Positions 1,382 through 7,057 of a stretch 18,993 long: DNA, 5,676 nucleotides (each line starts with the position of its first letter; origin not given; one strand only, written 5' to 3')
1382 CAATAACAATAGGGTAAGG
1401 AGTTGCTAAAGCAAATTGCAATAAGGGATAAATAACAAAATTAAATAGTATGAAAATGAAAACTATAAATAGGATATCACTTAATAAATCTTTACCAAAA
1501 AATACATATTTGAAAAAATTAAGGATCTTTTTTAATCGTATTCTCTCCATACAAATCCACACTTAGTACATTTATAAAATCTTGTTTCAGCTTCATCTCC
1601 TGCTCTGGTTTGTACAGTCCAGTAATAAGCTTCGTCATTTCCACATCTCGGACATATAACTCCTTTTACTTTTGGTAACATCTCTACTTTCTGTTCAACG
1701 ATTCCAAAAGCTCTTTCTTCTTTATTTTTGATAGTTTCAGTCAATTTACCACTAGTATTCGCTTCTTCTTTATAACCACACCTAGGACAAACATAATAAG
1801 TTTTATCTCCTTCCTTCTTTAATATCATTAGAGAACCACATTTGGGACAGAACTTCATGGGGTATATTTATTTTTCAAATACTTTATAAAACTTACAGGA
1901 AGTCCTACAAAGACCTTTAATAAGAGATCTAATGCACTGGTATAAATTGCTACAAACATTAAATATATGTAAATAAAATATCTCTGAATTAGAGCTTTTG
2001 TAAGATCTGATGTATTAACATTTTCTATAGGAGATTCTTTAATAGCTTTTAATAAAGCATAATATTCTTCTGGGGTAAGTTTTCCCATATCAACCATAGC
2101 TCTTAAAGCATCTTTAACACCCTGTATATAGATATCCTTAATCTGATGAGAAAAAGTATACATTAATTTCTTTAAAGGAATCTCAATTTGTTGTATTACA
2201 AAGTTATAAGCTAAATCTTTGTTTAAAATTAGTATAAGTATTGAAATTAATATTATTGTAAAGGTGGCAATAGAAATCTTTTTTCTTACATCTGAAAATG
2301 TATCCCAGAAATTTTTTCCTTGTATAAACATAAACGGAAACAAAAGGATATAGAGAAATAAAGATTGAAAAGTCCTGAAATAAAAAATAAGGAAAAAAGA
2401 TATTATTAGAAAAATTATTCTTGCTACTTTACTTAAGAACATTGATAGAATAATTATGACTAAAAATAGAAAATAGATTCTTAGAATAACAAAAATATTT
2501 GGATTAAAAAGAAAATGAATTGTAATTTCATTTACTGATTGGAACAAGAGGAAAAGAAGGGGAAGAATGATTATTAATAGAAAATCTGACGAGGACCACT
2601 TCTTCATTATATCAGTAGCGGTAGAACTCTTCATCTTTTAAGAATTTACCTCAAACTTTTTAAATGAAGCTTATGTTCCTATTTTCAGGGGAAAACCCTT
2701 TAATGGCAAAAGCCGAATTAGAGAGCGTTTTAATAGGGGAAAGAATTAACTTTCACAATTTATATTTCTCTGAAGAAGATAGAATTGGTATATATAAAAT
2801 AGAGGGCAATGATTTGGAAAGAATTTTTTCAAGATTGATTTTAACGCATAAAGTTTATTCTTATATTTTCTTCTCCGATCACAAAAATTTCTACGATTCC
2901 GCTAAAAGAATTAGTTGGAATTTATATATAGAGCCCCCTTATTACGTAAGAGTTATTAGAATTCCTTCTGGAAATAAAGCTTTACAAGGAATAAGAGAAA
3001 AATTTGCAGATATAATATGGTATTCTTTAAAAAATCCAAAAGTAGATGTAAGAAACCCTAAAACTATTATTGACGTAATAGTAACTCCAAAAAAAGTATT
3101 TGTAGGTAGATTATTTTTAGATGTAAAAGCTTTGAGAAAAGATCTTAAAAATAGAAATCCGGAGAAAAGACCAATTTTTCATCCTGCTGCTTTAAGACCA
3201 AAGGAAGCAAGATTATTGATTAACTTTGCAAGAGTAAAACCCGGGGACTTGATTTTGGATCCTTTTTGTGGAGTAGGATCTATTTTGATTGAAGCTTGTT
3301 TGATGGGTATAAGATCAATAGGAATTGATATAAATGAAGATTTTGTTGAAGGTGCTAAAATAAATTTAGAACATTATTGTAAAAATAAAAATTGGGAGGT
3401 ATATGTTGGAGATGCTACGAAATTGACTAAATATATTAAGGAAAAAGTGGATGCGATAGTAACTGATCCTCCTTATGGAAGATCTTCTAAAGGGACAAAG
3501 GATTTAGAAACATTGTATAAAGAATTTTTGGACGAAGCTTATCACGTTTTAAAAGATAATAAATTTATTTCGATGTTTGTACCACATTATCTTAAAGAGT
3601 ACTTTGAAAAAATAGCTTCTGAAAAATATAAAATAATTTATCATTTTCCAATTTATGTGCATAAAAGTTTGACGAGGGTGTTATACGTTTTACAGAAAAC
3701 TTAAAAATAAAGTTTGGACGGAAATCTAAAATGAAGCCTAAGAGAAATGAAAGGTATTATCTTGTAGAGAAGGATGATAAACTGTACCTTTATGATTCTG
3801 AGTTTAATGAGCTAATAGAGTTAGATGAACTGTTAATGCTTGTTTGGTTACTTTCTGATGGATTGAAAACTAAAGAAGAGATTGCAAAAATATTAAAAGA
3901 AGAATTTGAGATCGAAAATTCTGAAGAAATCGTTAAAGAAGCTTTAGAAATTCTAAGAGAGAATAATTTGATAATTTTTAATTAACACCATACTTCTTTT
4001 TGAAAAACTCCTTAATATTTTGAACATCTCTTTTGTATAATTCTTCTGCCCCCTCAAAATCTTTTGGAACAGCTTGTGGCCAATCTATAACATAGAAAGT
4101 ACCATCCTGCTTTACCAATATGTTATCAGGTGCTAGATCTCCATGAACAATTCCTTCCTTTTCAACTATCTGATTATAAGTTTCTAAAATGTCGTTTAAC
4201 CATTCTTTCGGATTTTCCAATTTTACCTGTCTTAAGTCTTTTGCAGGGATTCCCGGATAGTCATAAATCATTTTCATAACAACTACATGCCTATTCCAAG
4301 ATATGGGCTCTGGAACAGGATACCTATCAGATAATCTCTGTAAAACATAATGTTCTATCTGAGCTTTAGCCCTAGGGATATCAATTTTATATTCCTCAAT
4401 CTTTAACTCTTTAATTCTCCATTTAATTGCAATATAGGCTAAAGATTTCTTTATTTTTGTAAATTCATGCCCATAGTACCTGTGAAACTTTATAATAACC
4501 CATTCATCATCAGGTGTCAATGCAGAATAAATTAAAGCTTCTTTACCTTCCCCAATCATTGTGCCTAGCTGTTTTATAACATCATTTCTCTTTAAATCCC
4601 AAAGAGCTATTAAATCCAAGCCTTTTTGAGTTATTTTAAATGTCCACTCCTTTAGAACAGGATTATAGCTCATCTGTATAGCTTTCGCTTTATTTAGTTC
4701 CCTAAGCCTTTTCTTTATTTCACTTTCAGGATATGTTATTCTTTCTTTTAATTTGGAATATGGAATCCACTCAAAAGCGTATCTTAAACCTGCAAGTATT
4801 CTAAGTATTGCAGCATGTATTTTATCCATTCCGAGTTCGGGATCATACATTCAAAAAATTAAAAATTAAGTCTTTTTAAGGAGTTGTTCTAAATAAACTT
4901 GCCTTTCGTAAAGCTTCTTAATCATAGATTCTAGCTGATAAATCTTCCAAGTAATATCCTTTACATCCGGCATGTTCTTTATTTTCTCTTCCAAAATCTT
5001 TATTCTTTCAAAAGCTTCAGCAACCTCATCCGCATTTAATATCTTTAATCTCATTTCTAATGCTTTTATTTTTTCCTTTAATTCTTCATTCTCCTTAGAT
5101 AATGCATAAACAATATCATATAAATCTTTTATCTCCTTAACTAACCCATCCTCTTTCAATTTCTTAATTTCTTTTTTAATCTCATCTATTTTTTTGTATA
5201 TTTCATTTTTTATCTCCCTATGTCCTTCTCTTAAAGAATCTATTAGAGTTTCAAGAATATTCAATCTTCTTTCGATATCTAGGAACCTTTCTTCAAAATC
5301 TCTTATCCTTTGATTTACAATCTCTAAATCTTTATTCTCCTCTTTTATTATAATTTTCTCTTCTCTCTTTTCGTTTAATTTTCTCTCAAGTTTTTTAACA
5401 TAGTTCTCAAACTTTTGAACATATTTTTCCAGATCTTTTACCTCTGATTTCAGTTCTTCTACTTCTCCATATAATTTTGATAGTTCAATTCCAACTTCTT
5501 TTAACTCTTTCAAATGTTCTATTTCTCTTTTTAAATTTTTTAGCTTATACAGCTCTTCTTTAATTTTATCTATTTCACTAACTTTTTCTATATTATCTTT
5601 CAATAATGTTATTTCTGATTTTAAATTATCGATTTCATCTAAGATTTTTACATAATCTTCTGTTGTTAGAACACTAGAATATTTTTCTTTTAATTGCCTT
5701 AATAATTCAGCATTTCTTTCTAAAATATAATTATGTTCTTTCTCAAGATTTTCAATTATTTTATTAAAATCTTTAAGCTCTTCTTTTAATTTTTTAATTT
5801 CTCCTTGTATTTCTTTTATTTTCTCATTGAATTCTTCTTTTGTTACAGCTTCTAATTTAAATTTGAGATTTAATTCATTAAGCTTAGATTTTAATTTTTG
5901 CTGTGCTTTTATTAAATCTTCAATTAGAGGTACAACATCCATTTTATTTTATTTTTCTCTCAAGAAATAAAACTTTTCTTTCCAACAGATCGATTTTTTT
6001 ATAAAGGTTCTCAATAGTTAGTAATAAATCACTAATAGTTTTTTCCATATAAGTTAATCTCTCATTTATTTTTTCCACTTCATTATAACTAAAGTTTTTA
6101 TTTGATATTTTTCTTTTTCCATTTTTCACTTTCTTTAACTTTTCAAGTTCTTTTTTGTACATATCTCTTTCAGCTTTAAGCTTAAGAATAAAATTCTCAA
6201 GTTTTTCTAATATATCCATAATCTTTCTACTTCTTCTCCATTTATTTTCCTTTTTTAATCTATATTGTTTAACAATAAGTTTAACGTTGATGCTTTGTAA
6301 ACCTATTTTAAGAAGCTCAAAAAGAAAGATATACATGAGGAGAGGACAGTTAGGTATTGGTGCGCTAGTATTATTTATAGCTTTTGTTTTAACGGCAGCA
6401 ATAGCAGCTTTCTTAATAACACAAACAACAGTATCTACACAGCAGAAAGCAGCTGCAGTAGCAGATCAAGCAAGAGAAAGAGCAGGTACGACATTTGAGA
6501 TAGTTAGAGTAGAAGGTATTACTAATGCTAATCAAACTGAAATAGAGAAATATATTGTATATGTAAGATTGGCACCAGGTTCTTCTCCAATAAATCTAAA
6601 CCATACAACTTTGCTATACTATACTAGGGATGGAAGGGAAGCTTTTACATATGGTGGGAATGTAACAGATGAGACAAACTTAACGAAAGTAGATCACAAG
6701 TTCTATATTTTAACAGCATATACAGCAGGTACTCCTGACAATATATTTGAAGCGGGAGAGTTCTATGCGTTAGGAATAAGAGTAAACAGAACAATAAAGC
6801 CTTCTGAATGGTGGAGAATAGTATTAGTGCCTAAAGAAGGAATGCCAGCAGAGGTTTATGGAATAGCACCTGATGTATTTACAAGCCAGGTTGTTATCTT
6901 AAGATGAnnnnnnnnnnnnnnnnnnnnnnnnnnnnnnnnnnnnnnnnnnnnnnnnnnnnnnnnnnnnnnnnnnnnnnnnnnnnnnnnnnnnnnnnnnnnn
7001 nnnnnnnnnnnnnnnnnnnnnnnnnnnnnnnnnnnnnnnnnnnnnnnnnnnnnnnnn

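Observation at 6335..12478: Motor-less archaellin cluster wrapped around a translationally coupled giant lectin-like/beta-helix surface protein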

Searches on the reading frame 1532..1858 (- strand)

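Call 77: search_protein_families(library=pfam, proteins=[window:1532-1858:-], max_evalue=0.001)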
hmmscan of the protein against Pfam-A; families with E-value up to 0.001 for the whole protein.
window:1532-1858:- (108 aa): 18 families
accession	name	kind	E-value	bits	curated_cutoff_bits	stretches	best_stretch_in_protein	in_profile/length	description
PF01096.23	Zn_ribbon_TFIIS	-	8.1e-21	74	21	1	68-105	2-39/39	Transcription factor S-II (TFIIS)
PF02150.21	Zn_ribbon_RPB9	-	2.6e-10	40.4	25.2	1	1-35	1-35/36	RNA polymerases M/15 Kd subunit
PF08271.17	Zn_Ribbon_TF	-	2.3e-08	33.9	29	1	4-34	3-32/43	TFIIB zinc-binding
PF07282.18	Cas12f1-like_TNB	-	1.3e-06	28.9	26.3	0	3-34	30-53/60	Cas12f1-like, TNB domain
PF14803.11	Zn_ribbon_Nudix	-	1.4e-05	25.3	25.6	0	2-29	1-30/34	Nudix N-terminal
PF13240.11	Zn_Ribbon_1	-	2e-05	24.7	25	0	2-9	14-21/23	zinc-ribbon domain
PF04606.18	Ogr_Delta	-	2.4e-05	24.6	26.3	0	24-45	2-23/47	Ogr/Delta-like zinc finger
PF12760.12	Zn_ribbon_IS1595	-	3.5e-05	24.1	25.4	0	66-101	18-44/46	Transposase zinc-ribbon domain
PF19134.6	DUF5817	-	4.1e-05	23.9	31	0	4-43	6-43/57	Domain of unknown function (DUF5817)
PF17848.7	Zn_ribbon_ACC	-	0.0001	22.9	24.5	1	4-27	4-26/26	Acetyl-CoA carboxylase zinc finger domain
PF24859.1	FdhE_central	-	0.00011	22.6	27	0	68-105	1-36/39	FdhE, central domain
PF14354.12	Lar_restr_allev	-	0.00025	21.7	28.6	0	2-44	4-44/58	Restriction alleviation protein Lar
PF24042.1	DUF7351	-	0.00035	20.8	31.2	1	4-104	4-104/177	Domain of unknown function (DUF7351)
PF23451.1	Zn_ribbon_PaaD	-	0.00043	20.3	27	0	59-100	7-45/53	PaaD zinc beta ribbon domain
PF12773.13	DZR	-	0.00051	20.6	27.3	0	2-34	13-37/45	Double zinc ribbon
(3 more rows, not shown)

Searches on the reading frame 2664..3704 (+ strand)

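Call 77: search_protein_families(library=pfam, proteins=[window:2664-3704:+], max_evalue=0.001)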
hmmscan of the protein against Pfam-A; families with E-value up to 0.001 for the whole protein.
window:2664-3704:+ (346 aa): 13 families
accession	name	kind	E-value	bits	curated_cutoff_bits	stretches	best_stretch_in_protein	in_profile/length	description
PF01170.24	UPF0020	-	2.7e-37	128.8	22.3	1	166-308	1-168/197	RMKL-like, methyltransferase domain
PF01555.25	N6_N4_Mtase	-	3.9e-18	66.6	26.7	2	134-232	132-220/221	DNA methylase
PF13847.12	Methyltransf_31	-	6e-11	42.7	27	1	194-320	4-125/145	Methyltransferase domain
PF03602.21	Cons_hypoth95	-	9.4e-09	35.6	24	1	195-315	43-170/182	Conserved hypothetical protein 95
PF09445.16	Methyltransf_15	-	3.6e-07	30.3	22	1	196-281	3-94/165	RNA cap guanine-N2 methyltransferase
PF02384.22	N6_Mtase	-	1.6e-06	28.1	20.4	1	183-309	36-169/311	N-6 DNA Methylase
PF13649.12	Methyltransf_25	-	1.2e-05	26.3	27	1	197-267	1-70/97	Methyltransferase domain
PF11599.14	AviRa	-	3.5e-05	23.8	25.7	0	240-302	143-205/232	RRNA methyltransferase AviRa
PF07669.17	Eco57I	-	4.1e-05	24.2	25.3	1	234-317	51-146/171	Eco57I restriction-modification methylase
PF05175.20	MTS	-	5.6e-05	23.3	23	1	183-299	21-133/170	Methyltransferase small domain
PF02926.22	THUMP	-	6.7e-05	23.6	20.6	1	74-147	5-81/84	THUMP domain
PF08241.18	Methyltransf_11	-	0.00053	21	21.2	0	199-267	2-66/95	Methyltransferase domain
PF02353.26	CMAS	-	0.00088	19.1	27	0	182-267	51-133/273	Mycolic acid cyclopropane synthetase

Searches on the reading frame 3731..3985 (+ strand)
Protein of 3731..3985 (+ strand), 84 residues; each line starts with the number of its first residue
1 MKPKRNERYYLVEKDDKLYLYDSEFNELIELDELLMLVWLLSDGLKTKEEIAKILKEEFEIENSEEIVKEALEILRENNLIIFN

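Call 77: search_protein_families(library=pfam, proteins=[window:3731-3985:+], max_evalue=0.001)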
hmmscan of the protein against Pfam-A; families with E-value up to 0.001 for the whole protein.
window:3731-3985:+ (84 aa): 1 family
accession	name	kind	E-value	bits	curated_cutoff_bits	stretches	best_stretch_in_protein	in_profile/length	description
PF05402.18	PqqD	-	3.2e-06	27.8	23.4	1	20-81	4-67/67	Coenzyme PQQ synthesis protein D (PqqD)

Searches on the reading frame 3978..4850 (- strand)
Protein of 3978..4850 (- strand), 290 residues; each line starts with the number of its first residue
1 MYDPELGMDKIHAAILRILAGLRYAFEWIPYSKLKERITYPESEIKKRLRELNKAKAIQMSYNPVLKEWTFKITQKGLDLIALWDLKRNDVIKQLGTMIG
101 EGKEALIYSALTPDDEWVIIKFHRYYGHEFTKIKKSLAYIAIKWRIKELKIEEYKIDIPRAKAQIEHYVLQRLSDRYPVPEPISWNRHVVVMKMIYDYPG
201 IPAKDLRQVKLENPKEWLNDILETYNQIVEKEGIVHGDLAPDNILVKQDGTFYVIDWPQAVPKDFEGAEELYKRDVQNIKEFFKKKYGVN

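Call 77: search_protein_families(library=pfam, proteins=[window:3978-4850:-], max_evalue=0.001)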
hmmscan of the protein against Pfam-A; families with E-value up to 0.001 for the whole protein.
window:3978-4850:- (290 aa): 6 families
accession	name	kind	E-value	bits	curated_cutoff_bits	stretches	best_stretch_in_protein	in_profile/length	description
PF01163.29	RIO1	-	5.8e-41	140.6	22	1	107-288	2-179/187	RIO domain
PF01636.29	APH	-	6.9e-08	33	23.2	1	196-264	126-201/239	Phosphotransferase enzyme family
PF19974.5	TCAD9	-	5.3e-07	29.6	40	1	208-258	274-322/429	Ternary complex associated domain 9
PF03109.22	ABC1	-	2.7e-05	23.9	22.9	1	176-257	129-211/244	ABC1 atypical kinase-like domain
PF09202.17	Rio2_N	-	0.00016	22.3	27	1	16-86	9-79/82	Rio2, N-terminal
PF00069.31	Pkinase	-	0.00031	20.7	31.7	0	209-257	95-142/263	Protein kinase domain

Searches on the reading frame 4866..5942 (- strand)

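Call 5: search_protein_families(library=pfam, proteins=[window:4866-5942:-], max_evalue=0.1)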
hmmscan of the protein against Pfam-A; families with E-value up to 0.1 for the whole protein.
window:4866-5942:- (358 aa): 26 families (the best 25 are shown)
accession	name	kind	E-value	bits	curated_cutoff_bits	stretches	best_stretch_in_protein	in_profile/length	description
PF07889.17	DUF1664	-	1.9e-07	31.6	34.6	2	7-71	54-118/124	Protein of unknown function (DUF1664)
PF23991.1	DUF7310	-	1.4e-06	29.1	40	0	139-188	17-73/83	Coiled-coil region of unknown function (DUF7310)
PF05531.17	NPV_P10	-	1.9e-06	28.7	29.8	1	37-69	15-47/75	Nucleopolyhedrovirus P10 protein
PF10473.14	CENP-F_leu_zip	-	8.9e-05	23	34.5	3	120-264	5-140/140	Leucine-rich repeats of kinetochore protein Cenp-F/LEK1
PF10046.14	BLOC1_2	-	9.5e-05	23.1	33.4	1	125-189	34-95/96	Biogenesis of lysosome-related organelles complex-1 subunit 2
PF14712.11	Snapin_Pallidin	-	0.00013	22.8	29.6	1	7-69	22-84/89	Snapin/Pallidin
PF19111.5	DUF5798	-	0.00017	22.2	27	1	154-194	17-57/89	Family of unknown function (DUF5798)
PF04513.17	Baculo_PEP_C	-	0.00021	21.8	38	0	230-302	25-97/140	Baculovirus polyhedron envelope protein, PEP, C terminus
PF04253.20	TFR_dimer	-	0.00096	19.6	27.1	1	161-224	3-61/121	Transferrin receptor-like dimerisation domain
PF06009.19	Laminin_II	-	0.0011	19.4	33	0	133-190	14-69/138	Laminin Domain II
PF04102.17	SlyX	-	0.0014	19.7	30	0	269-308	17-56/67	SlyX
PF09969.14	DUF2203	-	0.0024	19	24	0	98-178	9-86/122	Uncharacterized conserved protein (DUF2203)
PF06103.16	DUF948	-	0.0077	16.8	37.2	1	49-122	21-88/89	Bacterial protein of unknown function (DUF948)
PF25450.1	Rab11-FIP3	-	0.015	16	31.9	0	123-196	37-112/125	Rab11-FIP3-like domain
PF06160.17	EzrA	-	0.015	14.1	39.6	1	221-324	197-290/557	Septation ring formation regulator, EzrA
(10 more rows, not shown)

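Call 6: search_protein_families(library=ncbifam, proteins=[window:4866-5942:-], max_evalue=0.1)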
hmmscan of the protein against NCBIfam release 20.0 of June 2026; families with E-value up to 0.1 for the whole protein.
window:4866-5942:- (358 aa): 21 families
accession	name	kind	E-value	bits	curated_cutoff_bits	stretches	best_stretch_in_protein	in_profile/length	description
TIGR04523.1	Mplasa_alph_rch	subfamily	1.8e-10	39.4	270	1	7-356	283-648/745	helix-rich protein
TIGR02169.1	SMC_prok_A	equivalog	2.8e-09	35.3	729.4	1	15-307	215-501/1165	chromosome segregation protein SMC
TIGR02168.1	SMC_prok_B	equivalog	4.6e-09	34.6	567.35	1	103-349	680-927/1181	chromosome segregation protein SMC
NF045487.1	ASRP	equivalog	4.3e-08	32.2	300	3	114-274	110-268/593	archaea-specific SMC-related protein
NF047515.1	SpiroCoCo_C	equivalog_domain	1.9e-06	27.3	125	1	95-296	24-214/313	SpiroCoCo family coiled-coil protein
NF003034.1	PRK03918.1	equivalog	3.6e-06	25.3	700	2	7-263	174-418/878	DNA double-strand break repair ATPase Rad50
NF002572.0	PRK02224.1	equivalog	6.5e-06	24.7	1087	1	12-262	213-442/888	DNA double-strand break repair ATPase Rad50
TIGR04211.1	SH3_and_anchor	equivalog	1.6e-05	24.6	65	1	160-252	67-159/198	TIGR04211 family SH3 domain-containing protein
NF038218.1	IcmG_DotF_IVB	equivalog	0.00026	20.8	200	0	12-71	117-176/266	type IVB secretion system protein IcmG/DotF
TIGR02977.1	phageshock_pspA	equivalog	0.0014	18.4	242.95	1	152-264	92-215/219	phage shock protein PspA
TIGR00996.1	Mtu_fam_mce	paralog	0.007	15.6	140.5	0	222-297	210-287/291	MCE family protein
NF041751.2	sbcc_Staph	equivalog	0.0074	14.3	920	1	6-198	315-504/1007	exonuclease subunit SbcC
NF033713.1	DbpA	equivalog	0.011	15.9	210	1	249-323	86-162/166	decorin-binding protein DbpA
NF041034.1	Rad50_Sulf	equivalog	0.013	13.4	1000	0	9-340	359-712/872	DNA double-strand break repair ATPase Rad50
NF047377.1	heat_HspR_dupli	exception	0.015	14.7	300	1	138-195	45-102/214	heat shock protein transcriptional repressor HspR, fused homodimer type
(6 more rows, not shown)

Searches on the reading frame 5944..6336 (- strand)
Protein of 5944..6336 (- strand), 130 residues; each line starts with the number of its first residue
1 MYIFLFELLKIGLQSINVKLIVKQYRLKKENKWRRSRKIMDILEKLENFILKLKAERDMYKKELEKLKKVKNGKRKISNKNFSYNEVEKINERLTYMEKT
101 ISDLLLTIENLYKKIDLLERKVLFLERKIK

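Call 5: search_protein_families(library=pfam, proteins=[window:5944-6336:-], max_evalue=0.1)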
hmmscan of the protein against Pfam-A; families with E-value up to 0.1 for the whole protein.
window:5944-6336:- (130 aa): 9 families
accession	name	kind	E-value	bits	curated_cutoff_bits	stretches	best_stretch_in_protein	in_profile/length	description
PF04102.17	SlyX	-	0.00055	21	30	1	86-130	4-48/67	SlyX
PF25014.1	NET2A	-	0.0025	18.2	33.1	1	18-129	33-148/235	NET2A-like domain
PF17675.6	APG6_N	-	0.0055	17.6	45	1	43-128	11-89/132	Apg6 coiled-coil region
PF08702.15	Fib_alpha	-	0.016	15.8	29.9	1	36-129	30-125/143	Fibrinogen alpha/beta chain family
PF08720.15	Hema_stalk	-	0.029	14.5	26.9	1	85-114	61-90/175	Influenza C hemagglutinin stalk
PF11727.13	ISG65-75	-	0.032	13.9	25.1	1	41-122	54-133/281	Invariant surface glycoprotein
PF00721.27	TMV_coat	-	0.036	14.8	26.5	1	28-72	11-52/146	Virus coat protein (TMV like)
PF17522.7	DUF5446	-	0.077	13.6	26.2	1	87-114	40-67/72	Family of unknown function (DUF5446)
PF12489.13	ARA70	-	0.096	13.2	23.6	0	38-109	51-117/131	Nuclear coactivator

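Call 6: search_protein_families(library=ncbifam, proteins=[window:5944-6336:-], max_evalue=0.1)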
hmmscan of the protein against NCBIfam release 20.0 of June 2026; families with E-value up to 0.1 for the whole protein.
window:5944-6336:- (130 aa): 4 families
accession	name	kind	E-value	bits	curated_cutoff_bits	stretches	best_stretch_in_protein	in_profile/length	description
NF045487.1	ASRP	equivalog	0.011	14.3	300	1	29-122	350-445/593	archaea-specific SMC-related protein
NF005206.0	PRK06672.1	equivalog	0.012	14.6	416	1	49-122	264-337/341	hypothetical protein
NF010034.0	PRK13509.1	equivalog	0.035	13.5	244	1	42-99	25-80/251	HTH-type transcriptional regulator UlaR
TIGR01766.2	TIGR01766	domain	0.077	13.5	32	0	36-99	2-67/82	IS200/IS605 family accessory protein TnpB-related protein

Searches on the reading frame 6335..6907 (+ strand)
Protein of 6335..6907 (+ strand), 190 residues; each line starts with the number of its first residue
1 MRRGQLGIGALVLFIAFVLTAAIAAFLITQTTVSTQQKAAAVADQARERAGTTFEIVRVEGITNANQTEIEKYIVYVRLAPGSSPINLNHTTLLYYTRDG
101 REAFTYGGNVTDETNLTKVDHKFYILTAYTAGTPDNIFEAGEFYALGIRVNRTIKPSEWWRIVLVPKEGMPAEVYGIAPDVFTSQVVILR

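Call 5: search_protein_families(library=pfam, proteins=[window:6335-6907:+], max_evalue=0.1)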
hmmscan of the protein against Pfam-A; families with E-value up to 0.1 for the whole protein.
window:6335-6907:+ (190 aa): 1 family
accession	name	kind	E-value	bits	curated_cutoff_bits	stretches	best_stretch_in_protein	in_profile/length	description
PF01917.21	Arch_flagellin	-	8.6e-28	98.1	29.5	1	4-174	1-160/162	Archaebacterial flagellin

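Call 6: search_protein_families(library=ncbifam, proteins=[window:6335-6907:+], max_evalue=0.1)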
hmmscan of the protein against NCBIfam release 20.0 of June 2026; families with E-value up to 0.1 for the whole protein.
window:6335-6907:+ (190 aa): 5 families
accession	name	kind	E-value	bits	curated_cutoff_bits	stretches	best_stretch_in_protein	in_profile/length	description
NF006325.0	PRK08541.1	subfamily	4.8e-23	82.2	210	1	1-116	7-118/221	flagellin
TIGR02537.2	arch_flag_Nterm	domain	2.3e-05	23.8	20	1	1-31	1-31/33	archaellin/type IV pilin N-terminal domain-containing protein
NF052591.1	ArlG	equivalog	0.001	19.1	110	1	8-78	6-76/148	archaellum stator protein ArlG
NF051435.1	ArfB_Rv0900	equivalog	0.023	15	40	1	14-50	11-46/50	channel accessory protein ArfB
NF005857.1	PRK07786.1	exception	0.031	12.8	733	1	8-117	82-192/513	fatty-acid--CoA ligase FadD5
